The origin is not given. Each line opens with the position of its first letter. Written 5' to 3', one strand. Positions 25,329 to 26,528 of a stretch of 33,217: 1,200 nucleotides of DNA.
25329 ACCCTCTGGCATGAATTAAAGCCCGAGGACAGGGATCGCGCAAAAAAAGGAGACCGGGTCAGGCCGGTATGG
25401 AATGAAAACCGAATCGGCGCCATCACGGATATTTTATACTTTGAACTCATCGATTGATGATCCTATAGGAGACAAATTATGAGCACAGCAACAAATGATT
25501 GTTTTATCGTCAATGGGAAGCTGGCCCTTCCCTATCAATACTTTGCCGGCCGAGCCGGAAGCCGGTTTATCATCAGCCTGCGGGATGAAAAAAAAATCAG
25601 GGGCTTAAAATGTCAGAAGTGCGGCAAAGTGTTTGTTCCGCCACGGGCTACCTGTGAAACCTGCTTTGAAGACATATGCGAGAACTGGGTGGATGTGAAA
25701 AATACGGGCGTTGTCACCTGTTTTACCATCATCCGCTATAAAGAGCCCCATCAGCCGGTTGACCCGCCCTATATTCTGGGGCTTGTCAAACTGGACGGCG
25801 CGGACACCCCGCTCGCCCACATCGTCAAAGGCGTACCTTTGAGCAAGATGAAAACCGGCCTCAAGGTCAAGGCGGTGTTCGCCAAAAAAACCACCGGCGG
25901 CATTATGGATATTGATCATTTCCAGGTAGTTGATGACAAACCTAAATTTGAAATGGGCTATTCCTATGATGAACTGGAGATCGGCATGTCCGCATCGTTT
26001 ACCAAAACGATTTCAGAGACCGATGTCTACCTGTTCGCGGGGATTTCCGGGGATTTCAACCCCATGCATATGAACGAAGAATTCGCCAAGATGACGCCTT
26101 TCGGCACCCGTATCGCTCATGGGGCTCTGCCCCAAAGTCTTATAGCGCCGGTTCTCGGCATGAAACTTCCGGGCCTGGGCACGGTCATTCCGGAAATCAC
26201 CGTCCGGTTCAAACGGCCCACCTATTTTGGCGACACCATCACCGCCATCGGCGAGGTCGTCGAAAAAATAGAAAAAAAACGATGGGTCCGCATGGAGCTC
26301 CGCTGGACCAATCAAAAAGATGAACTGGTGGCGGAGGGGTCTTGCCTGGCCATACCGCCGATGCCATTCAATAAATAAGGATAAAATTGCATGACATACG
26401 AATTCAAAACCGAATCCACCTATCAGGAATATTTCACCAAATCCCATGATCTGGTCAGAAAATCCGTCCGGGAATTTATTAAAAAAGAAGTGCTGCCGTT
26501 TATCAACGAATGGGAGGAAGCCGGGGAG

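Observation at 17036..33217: Locus-level hypothesis: a C-C lyase pathway like steroid side-chain cleavage, for a bulky lipid-CoA, in an anaerobe-like genome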

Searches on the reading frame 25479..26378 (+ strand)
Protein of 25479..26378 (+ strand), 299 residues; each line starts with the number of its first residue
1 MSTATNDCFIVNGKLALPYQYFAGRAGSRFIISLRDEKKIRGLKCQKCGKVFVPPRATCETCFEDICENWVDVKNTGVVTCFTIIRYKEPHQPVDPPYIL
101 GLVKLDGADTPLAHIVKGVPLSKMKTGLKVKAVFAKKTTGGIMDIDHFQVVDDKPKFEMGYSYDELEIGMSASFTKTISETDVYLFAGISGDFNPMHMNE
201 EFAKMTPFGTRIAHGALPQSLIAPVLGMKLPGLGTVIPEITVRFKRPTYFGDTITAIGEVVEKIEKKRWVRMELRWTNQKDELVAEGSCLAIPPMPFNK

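Call 3: search_protein_families(library=pfam, proteins=[window:25479-26378:+])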
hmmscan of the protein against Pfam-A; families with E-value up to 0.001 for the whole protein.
window:25479-26378:+ (299 aa): 4 families
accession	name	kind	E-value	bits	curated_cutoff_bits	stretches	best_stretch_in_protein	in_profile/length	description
PF01575.25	MaoC_dehydratas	-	7.1e-22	77.7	27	1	175-273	15-114/123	MaoC like domain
PF01796.24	OB_ChsH2_C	-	2.7e-13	50.1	27.1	1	70-134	1-64/65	ChsH2, C-terminal OB-fold domain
PF12172.15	zf-ChsH2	-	1.9e-08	34.4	23.2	1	36-65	5-34/37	ChsH2, rubredoxin-like zinc ribbon domain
PF13452.11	FAS1_DH_region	-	3.5e-05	24.4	22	1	171-286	7-131/132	FAS1-like, dehydratase domain region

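Call 7: search_protein_families(library=ncbifam, proteins=[window:25479-26378:+], max_evalue=0.00001)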
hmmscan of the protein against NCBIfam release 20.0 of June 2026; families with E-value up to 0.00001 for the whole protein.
window:25479-26378:+ (299 aa): 4 families
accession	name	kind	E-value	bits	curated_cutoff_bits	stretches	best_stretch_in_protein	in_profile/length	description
NF006045.0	PRK08190.1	subfamily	9.8e-32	110.4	282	1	161-294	9-142/467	bifunctional enoyl-CoA hydratase/phosphate acetyltransferase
TIGR02278.1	PaaN-DH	equivalog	3e-09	35.7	562.8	1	162-291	524-660/664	phenylacetic acid degradation bifunctional protein PaaZ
NF040620.1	fused_HadA_HadB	exception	1.5e-08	34.4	350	1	153-256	186-289/329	fused (3R)-hydroxyacyl-ACP dehydratase subunits HadA/HadB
NF010246.0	PRK13693.1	equivalog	1.2e-07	31.7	203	1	177-246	21-89/142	(3R)-hydroxyacyl-ACP dehydratase subunit HadB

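Call 11: find_encoding_contigs(protein=window:25479-26378:+, flank=10000, max_places=6)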
Protein window:25479-26378:+ (299 aa): no gene with exactly this product is on record in the collection.

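Call 12: find_homologous_proteins(query=window:25479-26378:+, max_evalue=1e-10)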
Query window:25479-26378:+ (299 aa): 577 proteins with E <= 1e-10 among 1204 candidates; the best 120 are listed.
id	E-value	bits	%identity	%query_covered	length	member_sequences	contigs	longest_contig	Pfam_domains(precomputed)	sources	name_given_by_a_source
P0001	1.1e-203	693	100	100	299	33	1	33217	PF12172.15,PF01796.24,PF01575.26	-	-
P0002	2.6e-188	643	93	100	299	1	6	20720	PF12172.15,PF01796.24,PF01575.26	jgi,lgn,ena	-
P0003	3.3e-187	639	92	100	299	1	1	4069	PF12172.15,PF01796.24,PF01575.26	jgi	-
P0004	6.3e-187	638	92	100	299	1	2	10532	PF12172.15,PF01796.24,PF01575.26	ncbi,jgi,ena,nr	ncbi:MAG: hypothetical protein COX19_05885 [Desulfobacterales bacterium CG23_combo_of_CG06-09_8_20_1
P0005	4.4e-185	632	90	100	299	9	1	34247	PF12172.15,PF01796.24,PF01575.26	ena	-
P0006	1.7e-181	620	88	100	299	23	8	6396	PF12172.15,PF01796.24,PF01575.26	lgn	-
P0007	8.9e-175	598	86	98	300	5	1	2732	PF12172.15,PF13452.12,PF01796.24,PF01575.26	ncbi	-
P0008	1.1e-174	598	86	100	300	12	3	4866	PF12172.15,PF13452.12,PF01796.24,PF01575.26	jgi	jgi:3-hydroxybutyryl-CoA dehydratase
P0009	1.1e-174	598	85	100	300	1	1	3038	PF12172.15,PF13452.12,PF01796.24,PF01575.26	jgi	jgi:uncharacterized OB-fold protein/acyl dehydratase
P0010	1.0e-173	595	85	100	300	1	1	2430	PF12172.15,PF13452.12,PF01796.24,PF01575.26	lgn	-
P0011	2.0e-173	594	85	100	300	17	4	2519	PF12172.15,PF01796.24,PF01575.26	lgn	-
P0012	4.3e-173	593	85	100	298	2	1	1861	PF12172.15,PF13452.12,PF01796.24,PF01575.26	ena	-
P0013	8.3e-171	585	83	98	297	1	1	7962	PF12172.15,PF13452.12,PF01796.24,PF01575.26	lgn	-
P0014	2.3e-169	580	83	99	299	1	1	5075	PF12172.15,PF13452.12,PF01796.24,PF01575.26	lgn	-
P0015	4.0e-169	580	81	99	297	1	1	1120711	PF12172.15,PF01796.24,PF01575.26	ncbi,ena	-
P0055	5.1e-151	520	75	98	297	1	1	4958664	PF12172.15,PF01796.24,PF01575.26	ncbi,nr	ncbi:MAG: OB-fold domain-containing protein [Desulfobacter sp.]|nr:MAG: OB-fold domain-containing pr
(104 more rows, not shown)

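Call 14: find_encoding_contigs(protein=P0055, flank=10000, max_places=2)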
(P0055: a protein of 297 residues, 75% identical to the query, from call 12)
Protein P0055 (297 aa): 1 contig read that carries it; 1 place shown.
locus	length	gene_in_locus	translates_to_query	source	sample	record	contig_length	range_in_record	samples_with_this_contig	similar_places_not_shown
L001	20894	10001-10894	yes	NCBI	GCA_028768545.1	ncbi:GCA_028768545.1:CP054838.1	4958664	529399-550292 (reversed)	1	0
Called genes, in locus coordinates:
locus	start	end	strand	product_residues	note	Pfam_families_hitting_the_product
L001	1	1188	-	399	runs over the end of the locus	PF00155:Aminotran_1_2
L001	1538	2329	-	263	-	PF00441:Acyl-CoA_dh_1, PF08028:Acyl-CoA_dh_2 (weak), PF12806:Acyl-CoA_dh_C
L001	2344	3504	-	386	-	-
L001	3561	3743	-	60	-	-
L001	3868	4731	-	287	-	PF02771:Acyl-CoA_dh_N, PF02770:Acyl-CoA_dh_M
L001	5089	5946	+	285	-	PF05853:BKACE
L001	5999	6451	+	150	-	PF02811:PHP (weak)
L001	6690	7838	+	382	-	PF22691:Thiolase_C_1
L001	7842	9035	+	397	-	PF22691:Thiolase_C_1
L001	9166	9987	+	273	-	PF02036:SCP2, PF12172:zf-ChsH2 (weak)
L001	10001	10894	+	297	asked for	PF12172:zf-ChsH2 (weak), PF01796:OB_ChsH2_C, PF01575:MaoC_dehydratas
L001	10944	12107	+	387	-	PF02771:Acyl-CoA_dh_N, PF02770:Acyl-CoA_dh_M, PF00441:Acyl-CoA_dh_1, PF08028:Acyl-CoA_dh_2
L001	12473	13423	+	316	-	PF00501:AMP-binding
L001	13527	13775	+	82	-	PF00501:AMP-binding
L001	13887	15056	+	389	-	PF01609:DDE_Tnp_1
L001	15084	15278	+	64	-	-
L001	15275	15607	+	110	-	PF23562:AMP-binding_C_3 (weak)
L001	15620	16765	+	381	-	PF22691:Thiolase_C_1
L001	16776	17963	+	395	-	PF00108:Thiolase_N (weak), PF22691:Thiolase_C_1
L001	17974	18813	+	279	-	PF14864:Alkyl_sulf_C (weak), PF02036:SCP2, PF12172:zf-ChsH2 (weak)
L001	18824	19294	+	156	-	PF01796:OB_ChsH2_C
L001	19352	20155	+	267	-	PF00378:ECH_1, PF16113:ECH_2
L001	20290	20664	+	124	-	PF01575:MaoC_dehydratas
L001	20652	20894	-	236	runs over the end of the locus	PF03050:DDE_Tnp_IS66 (weak), PF13610:DDE_Tnp_IS240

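Call 15: find_encoding_contigs(protein=P0005, flank=10000, max_places=2)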
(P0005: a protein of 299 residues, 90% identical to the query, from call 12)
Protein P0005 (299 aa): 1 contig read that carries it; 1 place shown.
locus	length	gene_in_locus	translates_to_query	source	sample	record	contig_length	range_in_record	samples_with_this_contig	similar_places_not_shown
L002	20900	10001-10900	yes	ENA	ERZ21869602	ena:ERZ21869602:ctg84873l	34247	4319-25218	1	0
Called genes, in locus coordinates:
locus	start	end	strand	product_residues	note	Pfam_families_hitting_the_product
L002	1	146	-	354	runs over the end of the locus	PF00437:T2SSE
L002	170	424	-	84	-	PF20660:DUF6812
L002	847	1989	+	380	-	PF02771:Acyl-CoA_dh_N, PF02770:Acyl-CoA_dh_M, PF00441:Acyl-CoA_dh_1, PF08028:Acyl-CoA_dh_2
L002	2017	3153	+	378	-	PF02771:Acyl-CoA_dh_N (faint), PF02770:Acyl-CoA_dh_M, PF00441:Acyl-CoA_dh_1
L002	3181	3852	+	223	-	PF00440:TetR_N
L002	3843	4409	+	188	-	PF02811:PHP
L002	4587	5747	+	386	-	PF22691:Thiolase_C_1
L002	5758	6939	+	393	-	PF22691:Thiolase_C_1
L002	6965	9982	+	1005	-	PF00501:AMP-binding, PF13193:AMP-binding_C, PF02036:SCP2, PF14864:Alkyl_sulf_C (weak), PF02036:SCP2, PF14864:Alkyl_sulf_C (weak), PF12172:zf-ChsH2 (weak)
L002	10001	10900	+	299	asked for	PF12172:zf-ChsH2 (weak), PF01796:OB_ChsH2_C, PF01575:MaoC_dehydratas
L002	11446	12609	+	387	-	PF02771:Acyl-CoA_dh_N, PF02770:Acyl-CoA_dh_M, PF00441:Acyl-CoA_dh_1, PF08028:Acyl-CoA_dh_2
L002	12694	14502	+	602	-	PF00501:AMP-binding, PF23562:AMP-binding_C_3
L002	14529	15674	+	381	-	PF22691:Thiolase_C_1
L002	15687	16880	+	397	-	PF00108:Thiolase_N (weak), PF22691:Thiolase_C_1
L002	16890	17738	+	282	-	PF14864:Alkyl_sulf_C (weak), PF02036:SCP2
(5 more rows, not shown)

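Call 24: find_related_loci(query=A1, collection=genome_contigs, flank=10000)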
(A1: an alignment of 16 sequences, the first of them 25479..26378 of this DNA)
Query A1 (299 aa) in genome_contigs; peptide patterns used: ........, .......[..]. (x = any residue, [..] = any of these).
599 stretches matched a pattern (row limit reached: there are more); 527 encode a relative of the query (tblastn E <= 1e-3); the best 80 are kept; 80 distinct loci.
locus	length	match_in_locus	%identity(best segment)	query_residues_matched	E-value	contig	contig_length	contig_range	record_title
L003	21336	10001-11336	90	1-295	0e+0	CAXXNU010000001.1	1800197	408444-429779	MAG: Desulfobacterales bacterium isolate 6d091e9b-094b-40f3-8738-6f7f297dc317 genome assembly, contig: contig_1, whole g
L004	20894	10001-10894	90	1-299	0e+0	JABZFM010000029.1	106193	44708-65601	MAG: Desulfobacteraceae bacterium isolate Grevelingen_8MPa_metabat2.60 scaffold_445, whole genome shotgun sequence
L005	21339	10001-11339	86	5-299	5e-180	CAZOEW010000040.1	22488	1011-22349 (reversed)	MAG TPA_asm: uncultured Desulfobacterales bacterium isolate SRP319275_co4_240 genome assembly, contig: NODE_1253_length_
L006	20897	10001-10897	86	1-299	7e-180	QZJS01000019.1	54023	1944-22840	MAG: Desulfobacteraceae bacterium isolate SURF_33 Ga0104751_1000796, whole genome shotgun sequence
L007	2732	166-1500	86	1-294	0e+0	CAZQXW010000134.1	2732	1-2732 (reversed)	MAG TPA_asm: uncultured Thermoplasmatales archaeon isolate SRP332253_co2_211 genome assembly, contig: NODE_45291_length_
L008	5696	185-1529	84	1-299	1e-178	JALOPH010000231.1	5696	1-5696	MAG: Desulfobacterales bacterium isolate Prado124 scaffold_20424, whole genome shotgun sequence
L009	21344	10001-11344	83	1-297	1e-172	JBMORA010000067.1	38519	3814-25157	MAG: Thermodesulfobacteriota bacterium isolate Betzabe_MAG168 MAG168_67, whole genome shotgun sequence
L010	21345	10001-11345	81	1-297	5e-171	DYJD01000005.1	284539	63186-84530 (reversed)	MAG TPA_asm: Desulfosudis oleivorans isolate FI88_2_51_70 Afr_mines_FI88_25_length_284539_cov_29_237268, whole genome sh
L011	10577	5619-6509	82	1-297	5e-170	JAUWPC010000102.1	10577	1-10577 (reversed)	MAG: Desulfobacteraceae bacterium isolate CSMAG_2466 CSMAG_2466_k141_572178_length_10577_cov_45.3446, whole genome shotg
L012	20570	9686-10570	82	1-295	1e-168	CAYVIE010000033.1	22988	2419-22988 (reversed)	MAG TPA_asm: uncultured Desulfobacteraceae bacterium isolate SRP338002_co1_100 genome assembly, contig: NODE_2078_length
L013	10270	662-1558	79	1-299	2e-168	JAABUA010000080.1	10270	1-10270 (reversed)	MAG: Desulfobacteraceae bacterium isolate S25.Bin074 NODE_80_length_10270_cov_6.2851, whole genome shotgun sequence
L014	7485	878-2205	81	1-294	8e-168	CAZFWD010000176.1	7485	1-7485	MAG TPA_asm: uncultured Desulfonema sp. isolate SRP067234_co1_293 genome assembly, contig: k99_926918, whole genome shot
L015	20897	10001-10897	77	1-299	2e-165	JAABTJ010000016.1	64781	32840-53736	MAG: Desulfobacteraceae bacterium isolate S22.Bin143 NODE_16_length_64781_cov_6.48002, whole genome shotgun sequence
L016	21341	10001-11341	78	3-298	2e-164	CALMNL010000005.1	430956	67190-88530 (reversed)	MAG TPA_asm: uncultured Desulfatitalea sp. isolate SRR6284162_bin.22_CONCOCT_v1.1_MAG genome assembly, contig: ERZ795126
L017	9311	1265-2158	79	1-299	6e-164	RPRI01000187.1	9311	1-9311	MAG: Desulfobacteraceae bacterium isolate metabat2.783 metabat2.783_Contig_988251, whole genome shotgun sequence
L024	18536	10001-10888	76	1-296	2e-151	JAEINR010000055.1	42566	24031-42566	MAG: Desulfobacterium sp. isolate MAG9 NODE_778_length_42566_cov_10.518675, whole genome shotgun sequence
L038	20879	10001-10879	74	1-294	6e-151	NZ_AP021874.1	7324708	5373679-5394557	Desulfosarcina alkanivorans strain PL12 chromosome, complete genome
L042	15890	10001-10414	78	158-295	9e-71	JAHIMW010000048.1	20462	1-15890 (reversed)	MAG: Proteobacteria bacterium isolate KR13_N2.mb.84 KR13_N2.mb.84_k141_97902, whole genome shotgun sequence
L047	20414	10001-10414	80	157-294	1e-69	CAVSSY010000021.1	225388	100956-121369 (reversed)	MAG: uncultured delta proteobacterium isolate MFD05684.bin.2.99 genome assembly, contig: contig_66694, whole genome shot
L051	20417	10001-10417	75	156-294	1e-68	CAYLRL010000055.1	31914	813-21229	MAG TPA_asm: uncultured Syntrophales bacterium isolate binchicken_co17_258 genome assembly, contig: NODE_3886_length_319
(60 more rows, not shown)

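Call 31: search_solved_structures(query=window:25479-26378:+, max_evalue=0.01, show_alignments=3)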
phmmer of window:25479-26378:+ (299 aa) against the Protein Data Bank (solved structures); distinct sequences matched with E-value up to 0.01: 25.
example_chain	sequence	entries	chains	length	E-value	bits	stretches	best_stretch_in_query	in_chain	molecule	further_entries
5cpg_A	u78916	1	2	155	1.6e-26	96.6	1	162-293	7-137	(R)-specific enoyl-CoA hydratase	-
3ir3_A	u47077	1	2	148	9.2e-21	77.6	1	163-264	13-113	3-hydroxyacyl-thioester dehydratase 2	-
1iq6_A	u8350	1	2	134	1.5e-18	70.4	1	164-289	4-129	(R)-SPECIFIC ENOYL-COA HYDRATASE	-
2b3m_A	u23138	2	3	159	1e-17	67.7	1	164-288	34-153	hypothetical protein AF1124 | putative dehydratase AF1124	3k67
1q6w_A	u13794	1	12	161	3.7e-16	62.5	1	163-286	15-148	monoamine oxidase regulatory protein, putative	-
3irb_A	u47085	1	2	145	9.9e-14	54.6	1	18-113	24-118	uncharacterized protein from DUF35 family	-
4ffu_A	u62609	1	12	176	1.7e-12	50.5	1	163-263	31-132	oxidase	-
4rv2_B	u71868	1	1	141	8e-07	31.9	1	176-244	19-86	MaoC family protein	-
5zy8_B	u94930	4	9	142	1.1e-06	31.5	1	175-227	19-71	3-hydroxyacyl-ACP dehydratase | (3R)-hydroxyacyl-ACP dehydratase subunit HadB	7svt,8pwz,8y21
4rlj_B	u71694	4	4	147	1.1e-06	31.4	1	175-227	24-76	(3R)-hydroxyacyl-ACP dehydratase subunit HadB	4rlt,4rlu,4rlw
5i7n_A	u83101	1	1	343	3.3e-06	29.9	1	153-227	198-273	MaoC-like dehydratase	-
6esq_E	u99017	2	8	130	4.4e-06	29.4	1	35-138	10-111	Pfam DUF35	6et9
4v12_A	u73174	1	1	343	4.7e-06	29.4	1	161-248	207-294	MAOC LIKE DOMAIN PROTEIN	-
2c2i_A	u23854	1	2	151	1.2e-05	28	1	175-259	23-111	RV0130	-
6jql_A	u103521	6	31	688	0.00017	24.3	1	163-256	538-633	Bifunctional protein PaaZ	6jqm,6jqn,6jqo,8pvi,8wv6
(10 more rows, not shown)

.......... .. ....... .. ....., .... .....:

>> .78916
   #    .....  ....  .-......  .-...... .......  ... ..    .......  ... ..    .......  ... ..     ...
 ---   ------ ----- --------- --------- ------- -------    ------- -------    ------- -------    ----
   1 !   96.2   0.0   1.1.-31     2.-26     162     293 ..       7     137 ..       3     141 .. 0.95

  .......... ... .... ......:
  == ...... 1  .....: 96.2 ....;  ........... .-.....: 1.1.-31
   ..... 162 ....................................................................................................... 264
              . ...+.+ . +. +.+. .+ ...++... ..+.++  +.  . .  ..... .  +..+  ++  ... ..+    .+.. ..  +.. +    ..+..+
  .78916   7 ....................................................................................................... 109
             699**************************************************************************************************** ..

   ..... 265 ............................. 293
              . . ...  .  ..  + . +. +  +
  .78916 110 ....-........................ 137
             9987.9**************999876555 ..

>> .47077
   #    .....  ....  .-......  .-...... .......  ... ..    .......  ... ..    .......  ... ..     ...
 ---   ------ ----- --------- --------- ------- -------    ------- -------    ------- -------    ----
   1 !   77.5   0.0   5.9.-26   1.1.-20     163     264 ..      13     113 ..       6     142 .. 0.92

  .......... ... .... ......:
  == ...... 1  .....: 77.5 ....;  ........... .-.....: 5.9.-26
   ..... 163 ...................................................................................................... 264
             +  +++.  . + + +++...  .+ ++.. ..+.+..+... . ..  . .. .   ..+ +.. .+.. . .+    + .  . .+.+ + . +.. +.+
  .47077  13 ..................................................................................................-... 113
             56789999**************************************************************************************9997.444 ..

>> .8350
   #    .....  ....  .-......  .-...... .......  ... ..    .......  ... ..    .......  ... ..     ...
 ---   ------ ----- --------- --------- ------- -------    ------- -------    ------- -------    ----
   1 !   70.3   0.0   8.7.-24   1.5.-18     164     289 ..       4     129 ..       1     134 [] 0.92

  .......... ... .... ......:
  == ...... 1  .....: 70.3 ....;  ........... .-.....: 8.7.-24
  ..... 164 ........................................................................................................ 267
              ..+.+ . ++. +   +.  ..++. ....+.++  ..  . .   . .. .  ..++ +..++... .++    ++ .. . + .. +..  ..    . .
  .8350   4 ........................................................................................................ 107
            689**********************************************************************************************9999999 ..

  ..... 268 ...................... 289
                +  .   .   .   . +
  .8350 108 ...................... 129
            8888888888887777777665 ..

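Call 34: search_protein_families(library=pfam, proteins=[L003:18335-19153:+, L003:19585-21336:+, L010:19415-21343:+, L012:18575-20569:+, L012:17344-18312:+, L016:19142-20524:+, L015:19008-20165:+, L004:19978-20892:+, L004:19592-19987:+, L038:12739-14169:+])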
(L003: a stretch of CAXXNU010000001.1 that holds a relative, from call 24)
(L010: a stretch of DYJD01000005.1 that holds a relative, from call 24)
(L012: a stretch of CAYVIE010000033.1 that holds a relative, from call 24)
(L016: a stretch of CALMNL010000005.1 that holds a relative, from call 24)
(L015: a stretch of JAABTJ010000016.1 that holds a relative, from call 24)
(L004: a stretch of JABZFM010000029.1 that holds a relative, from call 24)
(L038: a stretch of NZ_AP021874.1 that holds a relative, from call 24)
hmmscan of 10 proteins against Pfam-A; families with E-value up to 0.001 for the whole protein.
L003:18335-19153:+ (273 aa): 2 families
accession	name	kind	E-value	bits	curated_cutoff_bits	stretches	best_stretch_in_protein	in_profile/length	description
PF00378.25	ECH_1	-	4.3e-61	206.8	27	1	12-272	1-250/251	Enoyl-CoA hydratase/isomerase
PF16113.10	ECH_2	-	2.5e-28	100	27.2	1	18-201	2-177/335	Enoyl-CoA hydratase/isomerase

L003:19585-21336:+ (584 aa): 2 families
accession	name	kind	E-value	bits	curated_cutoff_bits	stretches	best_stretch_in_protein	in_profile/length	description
PF01314.23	AFOR_C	-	2.9e-97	326.7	27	1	223-582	3-330/385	Aldehyde ferredoxin oxidoreductase, domains 2 & 3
PF02730.20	AFOR_N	-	2.3e-71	240.1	29.8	1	15-207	1-198/199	Aldehyde ferredoxin oxidoreductase, N-terminal domain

L010:19415-21343:+ (643 aa): 2 families
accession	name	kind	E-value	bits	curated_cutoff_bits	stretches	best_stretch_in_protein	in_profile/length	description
PF01314.23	AFOR_C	-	3.5e-114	382.4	27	1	226-638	4-385/385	Aldehyde ferredoxin oxidoreductase, domains 2 & 3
PF02730.20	AFOR_N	-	3.6e-73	246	29.8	1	17-209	1-198/199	Aldehyde ferredoxin oxidoreductase, N-terminal domain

L012:18575-20569:+ (665 aa): 2 families
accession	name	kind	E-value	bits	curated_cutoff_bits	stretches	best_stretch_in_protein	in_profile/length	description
PF04734.18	Ceramidase_alk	-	4.4e-166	553.9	32.1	1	41-523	1-509/509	Neutral/alkaline non-lysosomal ceramidase, N-terminal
PF17048.11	Ceramidse_alk_C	-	3.2e-33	115.3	30.5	1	526-665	2-127/169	Neutral/alkaline non-lysosomal ceramidase, C-terminal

L012:17344-18312:+ (323 aa): 2 families
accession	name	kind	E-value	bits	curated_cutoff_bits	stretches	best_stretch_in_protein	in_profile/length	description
PF00378.25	ECH_1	-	2.3e-54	184.8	27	1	64-322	2-250/251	Enoyl-CoA hydratase/isomerase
PF16113.10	ECH_2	-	3.5e-22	79.8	27.2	1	69-249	2-175/335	Enoyl-CoA hydratase/isomerase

L016:19142-20524:+ (461 aa): 3 families
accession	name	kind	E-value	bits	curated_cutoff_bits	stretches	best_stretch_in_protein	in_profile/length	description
PF03349.22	Toluene_X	-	3.3e-112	375.5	29.7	1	41-461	3-421/421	Outer membrane protein transport protein (OMPP1/FadL/TodX)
PF13505.12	OMP_b-brl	-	1.2e-05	26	28.7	0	157-271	57-159/175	Outer membrane protein beta-barrel domain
PF10677.15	DUF2490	-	5.2e-05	23.5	29.8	0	395-429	149-183/186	Protein of unknown function (DUF2490)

L015:19008-20165:+ (386 aa): 1 family
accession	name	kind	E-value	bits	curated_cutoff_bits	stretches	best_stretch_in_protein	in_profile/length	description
PF01098.24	FTSW_RODA_SPOVE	-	5.4e-102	341.8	26.4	1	34-381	4-353/356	Cell cycle protein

L004:19978-20892:+ (305 aa): 2 families
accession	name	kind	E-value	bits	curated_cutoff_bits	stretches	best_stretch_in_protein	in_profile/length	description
PF07804.18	HipA_C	-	1.4e-29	103.7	30.5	1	169-305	1-137/213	HipA-like C-terminal domain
PF13657.11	Couple_hipA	-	0.00014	22.8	22.5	1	24-122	8-98/99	HipA N-terminal domain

L004:19592-19987:+ (132 aa): 4 families
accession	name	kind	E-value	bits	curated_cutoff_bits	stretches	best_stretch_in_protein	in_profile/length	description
PF01381.28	HTH_3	-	7.5e-08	32.7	23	1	44-85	1-42/55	Helix-turn-helix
PF13560.12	HTH_31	-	1.8e-07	31.8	27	1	39-98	1-61/64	Helix-turn-helix domain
PF13443.12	HTH_26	-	5.7e-05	23.7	22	1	43-84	1-43/63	Cro/C1-type HTH DNA-binding domain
PF12844.13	HTH_19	-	0.00014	22.1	30.2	1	41-75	1-35/64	Helix-turn-helix domain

L038:12739-14169:+ (477 aa): 4 families
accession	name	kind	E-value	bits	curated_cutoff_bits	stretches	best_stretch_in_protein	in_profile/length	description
PF12806.12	Acyl-CoA_dh_C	-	5.9e-30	104.4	30.3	1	329-471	1-124/124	Acetyl-CoA dehydrogenase C-terminal like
PF00441.29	Acyl-CoA_dh_1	-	2.3e-26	93.2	22.4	1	144-312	1-144/150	Acyl-CoA dehydrogenase, C-terminal domain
PF08028.16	Acyl-CoA_dh_2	-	1.3e-09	38.8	22.7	1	165-306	7-133/134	Acyl-CoA dehydrogenase, C-terminal domain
PF22924.1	ACOX_C_alpha1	-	9.3e-09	35.7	27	1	156-308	6-159/169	Acyl-CoA oxidase, C-alpha1 domain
